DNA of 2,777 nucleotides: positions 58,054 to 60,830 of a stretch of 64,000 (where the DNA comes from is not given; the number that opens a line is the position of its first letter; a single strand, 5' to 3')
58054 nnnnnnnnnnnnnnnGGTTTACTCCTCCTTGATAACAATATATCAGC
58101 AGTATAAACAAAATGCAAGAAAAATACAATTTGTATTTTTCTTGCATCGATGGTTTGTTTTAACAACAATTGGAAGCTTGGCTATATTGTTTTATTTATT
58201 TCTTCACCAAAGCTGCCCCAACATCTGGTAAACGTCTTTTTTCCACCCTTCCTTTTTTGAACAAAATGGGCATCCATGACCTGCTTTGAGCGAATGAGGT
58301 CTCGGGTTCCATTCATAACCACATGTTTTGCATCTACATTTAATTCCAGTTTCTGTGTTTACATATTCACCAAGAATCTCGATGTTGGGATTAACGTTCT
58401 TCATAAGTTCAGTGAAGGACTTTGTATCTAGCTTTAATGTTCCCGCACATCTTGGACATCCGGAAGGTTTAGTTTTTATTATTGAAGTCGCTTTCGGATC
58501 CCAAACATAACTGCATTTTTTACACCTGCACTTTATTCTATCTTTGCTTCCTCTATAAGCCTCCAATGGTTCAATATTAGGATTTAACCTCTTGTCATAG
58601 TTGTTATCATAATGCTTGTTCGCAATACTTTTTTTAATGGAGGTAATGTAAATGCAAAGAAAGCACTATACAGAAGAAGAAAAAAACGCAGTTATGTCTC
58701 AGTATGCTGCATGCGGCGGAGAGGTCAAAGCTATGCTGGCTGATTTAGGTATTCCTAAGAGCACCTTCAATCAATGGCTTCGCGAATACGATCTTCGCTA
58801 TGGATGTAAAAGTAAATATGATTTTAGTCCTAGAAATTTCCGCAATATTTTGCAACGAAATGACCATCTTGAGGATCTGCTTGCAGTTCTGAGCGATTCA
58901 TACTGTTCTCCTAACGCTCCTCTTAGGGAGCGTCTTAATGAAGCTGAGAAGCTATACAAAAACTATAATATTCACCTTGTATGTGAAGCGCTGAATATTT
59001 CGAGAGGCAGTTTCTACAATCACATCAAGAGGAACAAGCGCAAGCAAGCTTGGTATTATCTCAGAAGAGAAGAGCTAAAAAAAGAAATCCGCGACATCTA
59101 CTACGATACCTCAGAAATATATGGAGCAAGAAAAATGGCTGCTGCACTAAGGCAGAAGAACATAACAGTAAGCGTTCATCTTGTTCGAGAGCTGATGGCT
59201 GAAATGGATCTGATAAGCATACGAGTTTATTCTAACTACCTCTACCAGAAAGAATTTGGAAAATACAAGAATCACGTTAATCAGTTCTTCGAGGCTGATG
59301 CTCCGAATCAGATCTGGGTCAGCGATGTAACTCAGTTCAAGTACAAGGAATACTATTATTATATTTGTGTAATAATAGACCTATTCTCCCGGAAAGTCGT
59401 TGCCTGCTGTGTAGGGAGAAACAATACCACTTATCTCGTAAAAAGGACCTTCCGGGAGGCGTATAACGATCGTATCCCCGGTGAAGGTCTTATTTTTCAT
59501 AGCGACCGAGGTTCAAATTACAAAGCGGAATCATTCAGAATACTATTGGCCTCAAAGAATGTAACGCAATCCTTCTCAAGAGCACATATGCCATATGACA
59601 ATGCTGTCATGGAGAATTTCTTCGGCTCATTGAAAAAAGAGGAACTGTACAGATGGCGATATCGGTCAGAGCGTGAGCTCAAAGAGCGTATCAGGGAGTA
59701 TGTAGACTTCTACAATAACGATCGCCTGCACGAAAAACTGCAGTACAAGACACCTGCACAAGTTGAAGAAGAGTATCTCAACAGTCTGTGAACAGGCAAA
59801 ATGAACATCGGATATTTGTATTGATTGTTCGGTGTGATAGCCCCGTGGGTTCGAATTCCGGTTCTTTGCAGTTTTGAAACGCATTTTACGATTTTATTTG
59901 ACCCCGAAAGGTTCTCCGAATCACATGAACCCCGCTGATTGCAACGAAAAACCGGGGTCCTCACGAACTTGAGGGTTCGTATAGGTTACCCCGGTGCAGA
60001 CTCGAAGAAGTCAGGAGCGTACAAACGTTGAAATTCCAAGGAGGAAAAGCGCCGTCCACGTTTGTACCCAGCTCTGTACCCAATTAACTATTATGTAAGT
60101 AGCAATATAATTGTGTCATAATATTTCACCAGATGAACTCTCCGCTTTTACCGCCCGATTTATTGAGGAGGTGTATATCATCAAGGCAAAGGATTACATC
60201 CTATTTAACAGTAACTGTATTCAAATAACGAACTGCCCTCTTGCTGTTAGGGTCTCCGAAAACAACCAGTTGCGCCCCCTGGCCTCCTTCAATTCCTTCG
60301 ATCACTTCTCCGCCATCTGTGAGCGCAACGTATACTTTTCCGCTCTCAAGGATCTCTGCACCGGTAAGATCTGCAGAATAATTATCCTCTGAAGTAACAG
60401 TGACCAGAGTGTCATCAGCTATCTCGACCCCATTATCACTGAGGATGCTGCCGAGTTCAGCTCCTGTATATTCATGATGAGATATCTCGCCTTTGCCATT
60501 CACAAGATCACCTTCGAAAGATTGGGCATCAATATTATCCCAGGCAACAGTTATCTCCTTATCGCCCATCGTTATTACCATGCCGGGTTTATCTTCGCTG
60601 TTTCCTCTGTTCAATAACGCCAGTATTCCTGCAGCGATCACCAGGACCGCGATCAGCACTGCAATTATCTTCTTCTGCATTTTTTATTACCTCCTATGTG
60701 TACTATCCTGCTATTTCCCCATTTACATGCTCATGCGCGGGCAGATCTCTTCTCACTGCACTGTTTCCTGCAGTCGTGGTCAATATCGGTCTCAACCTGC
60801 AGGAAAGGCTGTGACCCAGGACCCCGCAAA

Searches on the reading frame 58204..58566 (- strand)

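Call 3: search_protein_families(library=pfam, proteins=[window:58204-58566:-], max_evalue=0.01)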
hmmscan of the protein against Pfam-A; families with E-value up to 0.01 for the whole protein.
window:58204-58566:- (120 aa): 4 families
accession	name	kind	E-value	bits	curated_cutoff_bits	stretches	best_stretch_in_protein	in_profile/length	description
PF14311.12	DUF4379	-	4.8e-09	36.7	24.5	2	5-42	20-55/56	Probable Treble clef zinc finger domain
PF21817.3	CapR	-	4.6e-08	33.6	24.2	2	64-103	20-67/67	CapR homology domain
PF01155.25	HypA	-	0.0013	19.1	28.9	0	72-106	66-96/112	Hydrogenase/urease nickel incorporation, metallochaperone, hypA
PF13963.11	Transpos_assoc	-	0.0031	18.1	27.7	0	50-83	10-43/74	Transposase-associated domain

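Call 4: search_protein_families(library=padloc, proteins=[window:58204-58566:-], max_evalue=0.01)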
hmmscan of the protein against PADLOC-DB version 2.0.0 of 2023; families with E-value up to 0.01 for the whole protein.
window:58204-58566:- (120 aa): 0 families

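Call 53: search_protein_families(library=ncbifam, proteins=[window:58204-58566:-], max_evalue=0.05)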
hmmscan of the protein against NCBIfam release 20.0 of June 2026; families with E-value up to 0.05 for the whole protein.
window:58204-58566:- (120 aa): 4 families
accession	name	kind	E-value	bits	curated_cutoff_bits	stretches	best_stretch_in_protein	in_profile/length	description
TIGR00100.1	hypA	equivalog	0.00046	20.2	88.1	0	9-43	67-96/116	hydrogenase maturation nickel metallochaperone HypA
NF001753.0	PRK00481.1-3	subfamily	0.0089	15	243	1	12-56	122-171/252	NAD-dependent protein deacylase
NF040867.1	prot_deacyl_CobB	equivalog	0.026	13.8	320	1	6-57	115-167/242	NAD-dependent protein deacetylase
TIGR02190.1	GlrX-dom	hypoth_equivalog_domain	0.047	13.6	99.3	0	97-105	16-24/79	glutaredoxin-family domain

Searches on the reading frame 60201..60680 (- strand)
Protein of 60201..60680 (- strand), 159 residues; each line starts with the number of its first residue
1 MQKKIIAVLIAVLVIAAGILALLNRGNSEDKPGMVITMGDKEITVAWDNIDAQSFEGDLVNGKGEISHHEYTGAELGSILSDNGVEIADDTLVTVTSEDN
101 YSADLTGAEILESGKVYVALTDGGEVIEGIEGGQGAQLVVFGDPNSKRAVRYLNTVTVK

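Call 42: find_encoding_contigs(protein=window:60201-60680:-, flank=5000, max_places=5)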
Protein window:60201-60680:- (159 aa): no gene with exactly this product is on record in the collection.
